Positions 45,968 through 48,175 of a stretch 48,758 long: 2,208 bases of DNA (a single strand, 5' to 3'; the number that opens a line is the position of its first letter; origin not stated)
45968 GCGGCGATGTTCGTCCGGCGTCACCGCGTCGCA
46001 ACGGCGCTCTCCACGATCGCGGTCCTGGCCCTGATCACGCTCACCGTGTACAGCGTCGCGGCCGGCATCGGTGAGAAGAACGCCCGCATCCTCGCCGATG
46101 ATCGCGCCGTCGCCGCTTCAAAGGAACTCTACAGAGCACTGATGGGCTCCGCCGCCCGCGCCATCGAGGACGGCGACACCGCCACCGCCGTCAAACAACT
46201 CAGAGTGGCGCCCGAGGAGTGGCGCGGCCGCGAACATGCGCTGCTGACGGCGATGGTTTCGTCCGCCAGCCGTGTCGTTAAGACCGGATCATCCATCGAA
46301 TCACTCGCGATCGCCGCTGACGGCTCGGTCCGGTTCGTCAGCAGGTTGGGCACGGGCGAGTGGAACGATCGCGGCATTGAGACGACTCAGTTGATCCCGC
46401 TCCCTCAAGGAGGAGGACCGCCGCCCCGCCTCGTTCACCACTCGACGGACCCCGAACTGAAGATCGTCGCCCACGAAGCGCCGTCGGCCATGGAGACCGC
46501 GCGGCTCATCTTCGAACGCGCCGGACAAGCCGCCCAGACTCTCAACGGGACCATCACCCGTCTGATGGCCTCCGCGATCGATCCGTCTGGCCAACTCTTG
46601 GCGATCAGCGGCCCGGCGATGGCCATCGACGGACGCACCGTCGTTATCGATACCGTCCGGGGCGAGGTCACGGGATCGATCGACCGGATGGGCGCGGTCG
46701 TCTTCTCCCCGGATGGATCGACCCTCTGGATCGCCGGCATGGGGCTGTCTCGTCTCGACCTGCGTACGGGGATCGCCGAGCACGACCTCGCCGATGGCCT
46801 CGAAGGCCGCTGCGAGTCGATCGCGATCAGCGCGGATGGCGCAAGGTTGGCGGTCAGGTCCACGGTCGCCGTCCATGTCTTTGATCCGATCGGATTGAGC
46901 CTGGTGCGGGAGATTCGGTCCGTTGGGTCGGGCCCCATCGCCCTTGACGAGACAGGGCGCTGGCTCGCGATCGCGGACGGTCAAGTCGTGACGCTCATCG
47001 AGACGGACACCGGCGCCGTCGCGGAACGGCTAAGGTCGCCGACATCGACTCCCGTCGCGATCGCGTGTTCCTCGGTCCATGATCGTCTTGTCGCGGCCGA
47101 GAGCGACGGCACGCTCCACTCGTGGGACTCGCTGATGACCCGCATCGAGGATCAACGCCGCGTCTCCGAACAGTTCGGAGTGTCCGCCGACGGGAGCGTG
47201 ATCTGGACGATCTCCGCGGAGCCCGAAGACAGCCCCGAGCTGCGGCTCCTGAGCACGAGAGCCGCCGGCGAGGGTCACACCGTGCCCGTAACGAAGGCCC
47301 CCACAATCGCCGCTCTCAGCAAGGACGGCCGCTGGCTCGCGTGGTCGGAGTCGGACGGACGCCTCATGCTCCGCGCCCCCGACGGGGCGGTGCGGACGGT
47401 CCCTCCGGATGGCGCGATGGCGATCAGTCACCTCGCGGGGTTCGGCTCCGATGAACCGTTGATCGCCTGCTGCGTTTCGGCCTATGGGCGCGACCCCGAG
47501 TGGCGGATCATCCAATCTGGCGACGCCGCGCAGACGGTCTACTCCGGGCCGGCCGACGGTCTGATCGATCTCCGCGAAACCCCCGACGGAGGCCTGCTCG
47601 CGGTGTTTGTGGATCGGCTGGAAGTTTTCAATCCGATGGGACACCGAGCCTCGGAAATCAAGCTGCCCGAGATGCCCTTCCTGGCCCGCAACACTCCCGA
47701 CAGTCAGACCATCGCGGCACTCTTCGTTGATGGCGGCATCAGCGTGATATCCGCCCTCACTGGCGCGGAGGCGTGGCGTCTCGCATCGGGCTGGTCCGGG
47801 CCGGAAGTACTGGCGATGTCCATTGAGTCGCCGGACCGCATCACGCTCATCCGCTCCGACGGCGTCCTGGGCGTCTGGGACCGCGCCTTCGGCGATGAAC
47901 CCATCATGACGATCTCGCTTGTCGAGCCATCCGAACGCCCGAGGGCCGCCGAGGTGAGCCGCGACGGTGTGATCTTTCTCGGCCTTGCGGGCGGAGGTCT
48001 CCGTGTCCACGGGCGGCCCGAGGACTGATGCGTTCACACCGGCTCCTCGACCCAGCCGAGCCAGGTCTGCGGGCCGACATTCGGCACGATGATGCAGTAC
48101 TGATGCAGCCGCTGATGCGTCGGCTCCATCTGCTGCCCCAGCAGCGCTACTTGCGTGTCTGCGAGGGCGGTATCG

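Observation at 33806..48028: Two paralogous ECF-sigma / Ser-Thr-kinase / beta-propeller modules bracket a triad of PEP-CTERM-type surface proteins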

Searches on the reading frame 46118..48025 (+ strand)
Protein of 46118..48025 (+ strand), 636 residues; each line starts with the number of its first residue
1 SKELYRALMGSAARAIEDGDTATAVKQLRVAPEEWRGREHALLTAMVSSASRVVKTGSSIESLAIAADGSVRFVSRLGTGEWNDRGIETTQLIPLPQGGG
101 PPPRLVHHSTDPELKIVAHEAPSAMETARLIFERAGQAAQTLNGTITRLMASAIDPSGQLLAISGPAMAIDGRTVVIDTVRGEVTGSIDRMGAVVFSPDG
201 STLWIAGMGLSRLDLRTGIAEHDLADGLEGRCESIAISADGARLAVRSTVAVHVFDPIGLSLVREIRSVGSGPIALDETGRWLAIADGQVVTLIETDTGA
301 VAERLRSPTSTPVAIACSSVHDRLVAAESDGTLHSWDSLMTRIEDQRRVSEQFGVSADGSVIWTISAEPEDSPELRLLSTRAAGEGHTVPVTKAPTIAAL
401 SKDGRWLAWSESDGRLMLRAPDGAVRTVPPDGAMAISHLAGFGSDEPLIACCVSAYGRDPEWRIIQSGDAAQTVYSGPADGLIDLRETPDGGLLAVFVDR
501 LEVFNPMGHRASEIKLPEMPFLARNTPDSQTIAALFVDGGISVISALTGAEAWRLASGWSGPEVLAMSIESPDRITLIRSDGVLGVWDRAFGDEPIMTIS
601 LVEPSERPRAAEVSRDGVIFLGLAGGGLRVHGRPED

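Call 90: predict_structure(alignment_id=A5)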
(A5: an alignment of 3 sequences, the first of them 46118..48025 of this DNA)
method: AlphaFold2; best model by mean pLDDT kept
length: 636 residues; sequences in the alignment: 3
mean_pLDDT: 72.3   pTM: 0.54
mean pLDDT of the five models: 72.3, 70.0, 70.0, 67.9, 60.7
residues with pLDDT >= 90: 60; 70-90: 336; 50-70: 162; < 50: 78
segments of 3 or more residues with pLDDT < 50: 37-39, 41-43, 348-364, 366-375, 378-386, 603-611, 615-636
pLDDT, mean of each block of 10 residues (from residue 1): 66 68 74 54 56 79 84 77 81 54 62 70 74 76 78 85 83 87 87 91 91 89 76 90 90 88 80 90 87 79 69 90 89 85 59 36 43 46 45 63 68 72 65 64 71 71 75 79 71 79 73 73 69 81 79 80 71 77 75 71 48 48 41 39
secondary structure, 60 per line:
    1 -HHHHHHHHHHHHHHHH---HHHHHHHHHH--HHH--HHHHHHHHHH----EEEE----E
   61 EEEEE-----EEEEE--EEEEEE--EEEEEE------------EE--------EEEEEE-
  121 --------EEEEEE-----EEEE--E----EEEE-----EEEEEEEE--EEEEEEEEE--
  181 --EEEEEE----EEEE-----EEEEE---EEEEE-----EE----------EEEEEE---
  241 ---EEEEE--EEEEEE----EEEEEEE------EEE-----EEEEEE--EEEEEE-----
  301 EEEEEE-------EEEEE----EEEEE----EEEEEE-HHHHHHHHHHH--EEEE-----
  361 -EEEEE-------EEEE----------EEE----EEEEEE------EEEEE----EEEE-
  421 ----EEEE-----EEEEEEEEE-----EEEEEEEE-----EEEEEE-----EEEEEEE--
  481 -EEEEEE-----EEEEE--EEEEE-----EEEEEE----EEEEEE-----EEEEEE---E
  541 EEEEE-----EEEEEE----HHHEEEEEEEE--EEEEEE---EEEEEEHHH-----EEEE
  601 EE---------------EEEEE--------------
elements in order: H2-17 H21-30 H38-47 E52-55 E60-65 E71-75 E78-83 E86-91 E114-119 E129-134 E140-143 E151-154 E160-167 E170-178 E183-188 E193-196 E202-206 E210-214 E232-237 E244-248 E251-256 E261-267 E274-276 E282-287 E290-295 E301-306 E314-318 E323-327 E332-337 H339-349 E352-355 E362-366 E374-377 E388-390 E395-400 E407-411 E416-419 E425-428 E434-442 E448-455 E461-466 E472-478 E482-487 E493-497 E500-504 E510-515 E520-525 E531-536 E540-545 E551-556 E564-571 E574-579 E583-588 E597-602 E618-622

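Call 92: fold_search(model_id=the predicted structure, library=pdb)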
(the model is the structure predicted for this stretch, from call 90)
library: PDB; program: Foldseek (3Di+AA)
matches with E <= 10: 1989; with E <= 0.001: 1881
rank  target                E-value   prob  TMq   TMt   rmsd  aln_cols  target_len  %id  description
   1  3shf                  3.3e-20  1.00  0.45  0.27  11.8       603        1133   14  Crystal structure of the R265S mutant of full-length murine Apaf-1 (released 2011-08-24)
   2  2ymu_A                1.0e-19  1.00  0.35  0.38  17.1       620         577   18  Structure of a highly repetitive propeller structure (released 2012-10-17)
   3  7mq8_LR               2.6e-19  1.00  0.36  0.30  15.9       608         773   14  Cryo-EM structure of the human SSU processome, state pre-A1 (released 2021-09-22)
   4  7mqa_LR               3.3e-19  1.00  0.36  0.30  16.1       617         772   14  Cryo-EM structure of the human SSU processome, state post-A1 (released 2021-09-22)
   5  8iyj_e                3.7e-19  1.00  0.37  0.39  18.2       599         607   13  Cryo-EM structure of the 48-nm repeat doublet microtubule from mouse sperm (released 2023-07-05)
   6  8j07_i5               6.0e-19  1.00  0.36  0.23  19.8       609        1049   14  96nm repeat of human respiratory doublet microtubule and associated axonemal complexes (released 2023-07-26)
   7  9e78_0L               6.3e-19  1.00  0.39  0.39  19.2       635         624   13  48-nm repeat of the Leishmania tarentolae doublet microtubule (released 2025-03-12)
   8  5juy_A                6.3e-19  1.00  0.39  0.25  12.9       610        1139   14  Active human apoptosome with procaspase-9 (released 2016-10-19)
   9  5juy_B                6.3e-19  1.00  0.39  0.23  12.9       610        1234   14  Active human apoptosome with procaspase-9 (released 2016-10-19)
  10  3sfz                  6.7e-19  1.00  0.40  0.26  11.3       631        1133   14  Crystal structure of full-length murine Apaf-1 (released 2011-08-24)
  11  8g2z_0U               6.7e-19  1.00  0.37  0.38  19.1       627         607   11  48-nm doublet microtubule from Tetrahymena thermophila strain CU428 (released 2023-06-14)
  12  9e2g_2B               1.1e-18  1.00  0.36  0.36  18.6       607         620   14  Cryo-EM structure of 48 nm repeat of microtubule doublet from T. brucei flagellum (released 2025-03-12)
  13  3j2t_A                1.7e-18  1.00  0.37  0.24  12.9       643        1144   14  An improved model of the human apoptosome (released 2013-04-10)
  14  8i7o_P1               4.0e-18  1.00  0.38  0.40  18.6       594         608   13  In situ structure of axonemal doublet microtubules in mouse sperm with 16-nm repeat (released 2023-10-11)
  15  7ung_e                4.0e-18  1.00  0.37  0.39  18.3       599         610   14  48-nm repeat of the human respiratory doublet microtubule (released 2022-10-05)
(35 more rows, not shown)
